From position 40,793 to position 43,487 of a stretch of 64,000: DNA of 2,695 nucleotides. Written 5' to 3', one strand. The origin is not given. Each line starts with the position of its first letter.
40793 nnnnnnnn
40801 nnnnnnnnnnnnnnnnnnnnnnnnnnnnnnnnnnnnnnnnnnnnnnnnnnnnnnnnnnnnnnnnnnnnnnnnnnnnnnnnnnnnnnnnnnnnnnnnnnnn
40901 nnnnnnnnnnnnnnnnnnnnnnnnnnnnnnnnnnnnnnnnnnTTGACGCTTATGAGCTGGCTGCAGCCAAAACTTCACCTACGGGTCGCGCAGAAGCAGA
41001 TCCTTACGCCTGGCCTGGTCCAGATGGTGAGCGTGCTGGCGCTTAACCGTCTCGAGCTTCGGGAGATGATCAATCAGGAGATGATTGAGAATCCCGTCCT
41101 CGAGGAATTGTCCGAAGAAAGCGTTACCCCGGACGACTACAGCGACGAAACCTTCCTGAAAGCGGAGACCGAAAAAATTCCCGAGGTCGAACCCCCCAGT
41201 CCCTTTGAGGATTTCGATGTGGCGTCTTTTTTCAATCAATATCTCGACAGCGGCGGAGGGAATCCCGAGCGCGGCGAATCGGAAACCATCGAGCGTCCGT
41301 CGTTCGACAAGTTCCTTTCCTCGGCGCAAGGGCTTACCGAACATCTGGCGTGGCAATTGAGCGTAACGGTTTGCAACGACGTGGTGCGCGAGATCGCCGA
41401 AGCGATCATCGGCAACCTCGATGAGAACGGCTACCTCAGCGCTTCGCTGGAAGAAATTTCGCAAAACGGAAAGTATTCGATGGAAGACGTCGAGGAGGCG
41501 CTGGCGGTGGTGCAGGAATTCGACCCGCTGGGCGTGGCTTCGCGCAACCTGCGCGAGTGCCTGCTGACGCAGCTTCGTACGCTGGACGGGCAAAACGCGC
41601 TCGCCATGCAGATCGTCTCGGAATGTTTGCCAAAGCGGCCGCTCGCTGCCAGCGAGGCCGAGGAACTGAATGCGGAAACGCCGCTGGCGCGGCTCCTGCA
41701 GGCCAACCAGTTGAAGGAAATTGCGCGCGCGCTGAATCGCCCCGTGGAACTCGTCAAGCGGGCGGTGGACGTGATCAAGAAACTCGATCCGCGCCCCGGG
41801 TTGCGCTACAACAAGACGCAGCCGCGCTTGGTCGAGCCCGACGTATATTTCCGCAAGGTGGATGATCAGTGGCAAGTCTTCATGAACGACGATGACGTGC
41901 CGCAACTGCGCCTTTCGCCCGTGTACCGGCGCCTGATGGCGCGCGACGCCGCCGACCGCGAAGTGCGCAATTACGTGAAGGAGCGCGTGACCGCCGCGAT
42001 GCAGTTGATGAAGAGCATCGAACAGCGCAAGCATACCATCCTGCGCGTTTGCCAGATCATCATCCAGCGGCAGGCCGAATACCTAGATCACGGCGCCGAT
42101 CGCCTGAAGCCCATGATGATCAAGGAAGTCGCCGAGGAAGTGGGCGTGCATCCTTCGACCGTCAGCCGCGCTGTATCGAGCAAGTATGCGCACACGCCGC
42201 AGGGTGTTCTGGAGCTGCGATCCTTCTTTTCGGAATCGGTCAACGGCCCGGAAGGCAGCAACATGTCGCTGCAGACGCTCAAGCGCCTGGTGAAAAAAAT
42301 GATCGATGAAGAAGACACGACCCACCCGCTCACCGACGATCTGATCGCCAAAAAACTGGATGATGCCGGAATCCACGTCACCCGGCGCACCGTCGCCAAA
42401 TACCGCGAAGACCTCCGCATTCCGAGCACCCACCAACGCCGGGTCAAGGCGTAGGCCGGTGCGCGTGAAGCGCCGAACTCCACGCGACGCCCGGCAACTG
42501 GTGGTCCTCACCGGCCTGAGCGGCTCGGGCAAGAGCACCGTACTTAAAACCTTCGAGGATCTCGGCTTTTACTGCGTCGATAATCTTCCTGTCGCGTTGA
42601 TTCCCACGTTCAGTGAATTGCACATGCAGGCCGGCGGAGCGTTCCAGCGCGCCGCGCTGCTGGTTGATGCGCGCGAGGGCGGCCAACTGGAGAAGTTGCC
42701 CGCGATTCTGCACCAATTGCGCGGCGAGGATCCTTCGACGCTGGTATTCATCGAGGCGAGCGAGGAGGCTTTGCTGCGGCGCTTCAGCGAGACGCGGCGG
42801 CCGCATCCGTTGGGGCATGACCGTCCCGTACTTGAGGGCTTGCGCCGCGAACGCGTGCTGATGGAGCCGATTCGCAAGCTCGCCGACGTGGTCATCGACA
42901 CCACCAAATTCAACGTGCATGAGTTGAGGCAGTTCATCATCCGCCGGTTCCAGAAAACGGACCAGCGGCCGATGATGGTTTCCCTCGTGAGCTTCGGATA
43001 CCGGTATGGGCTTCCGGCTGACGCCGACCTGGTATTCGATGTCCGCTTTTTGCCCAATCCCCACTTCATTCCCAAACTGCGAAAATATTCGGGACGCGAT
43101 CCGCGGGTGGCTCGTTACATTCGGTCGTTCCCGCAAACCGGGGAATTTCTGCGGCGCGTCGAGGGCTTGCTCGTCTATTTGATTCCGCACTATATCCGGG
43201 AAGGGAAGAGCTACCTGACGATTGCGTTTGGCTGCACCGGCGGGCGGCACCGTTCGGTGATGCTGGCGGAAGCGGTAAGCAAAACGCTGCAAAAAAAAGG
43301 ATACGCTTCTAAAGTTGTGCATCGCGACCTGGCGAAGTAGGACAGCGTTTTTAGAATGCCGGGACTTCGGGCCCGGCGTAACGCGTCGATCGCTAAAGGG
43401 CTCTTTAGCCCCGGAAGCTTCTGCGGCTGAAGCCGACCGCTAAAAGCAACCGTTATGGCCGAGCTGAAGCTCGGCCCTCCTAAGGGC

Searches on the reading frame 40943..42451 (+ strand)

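Call 91: search_protein_families(library=pfam, proteins=[window:40943-42451:+], max_evalue=0.001)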
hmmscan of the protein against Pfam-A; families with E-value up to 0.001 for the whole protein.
window:40943-42451:+ (503 aa): 6 families
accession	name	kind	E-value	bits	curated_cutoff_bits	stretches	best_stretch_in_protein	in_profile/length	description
PF04552.19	Sigma54_DBD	-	3.9e-56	189.7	22.8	1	343-500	2-159/160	Sigma-54, DNA binding domain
PF04963.19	Sigma54_CBD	-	2.6e-53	180.9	22.9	1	121-328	2-185/185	Sigma-54 factor, core binding domain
PF00309.25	Sigma54_AID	-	1.2e-13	51.1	23.8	1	10-55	1-46/46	Sigma-54 factor, Activator interacting domain (AID)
PF13936.12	HTH_38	-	3.3e-05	24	27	0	393-409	23-39/44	Helix-turn-helix domain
PF00356.27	LacI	-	0.00012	22.2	27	0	393-414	2-23/46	Bacterial regulatory proteins, lacI family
PF01381.28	HTH_3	-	0.00024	21.5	23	0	394-413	13-32/55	Helix-turn-helix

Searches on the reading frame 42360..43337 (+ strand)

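Call 91: search_protein_families(library=pfam, proteins=[window:42360-43337:+], max_evalue=0.001)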
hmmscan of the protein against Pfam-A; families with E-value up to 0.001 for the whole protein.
window:42360-43337:+ (326 aa): 4 families
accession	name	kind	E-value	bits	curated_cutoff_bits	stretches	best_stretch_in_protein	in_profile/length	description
PF22740.1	PapZ_C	-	4.7e-47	159.6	27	1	205-324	1-120/121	RapZ C-terminal domain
PF03668.21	RapZ-like_N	-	2e-41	141.8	25.4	1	46-198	2-155/158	RapZ-like N-terminal domain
PF13401.12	AAA_22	-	0.00033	21.4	27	1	44-144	4-77/130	AAA domain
PF13191.12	AAA_16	-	0.00051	21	32.6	1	39-94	18-85/167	AAA ATPase domain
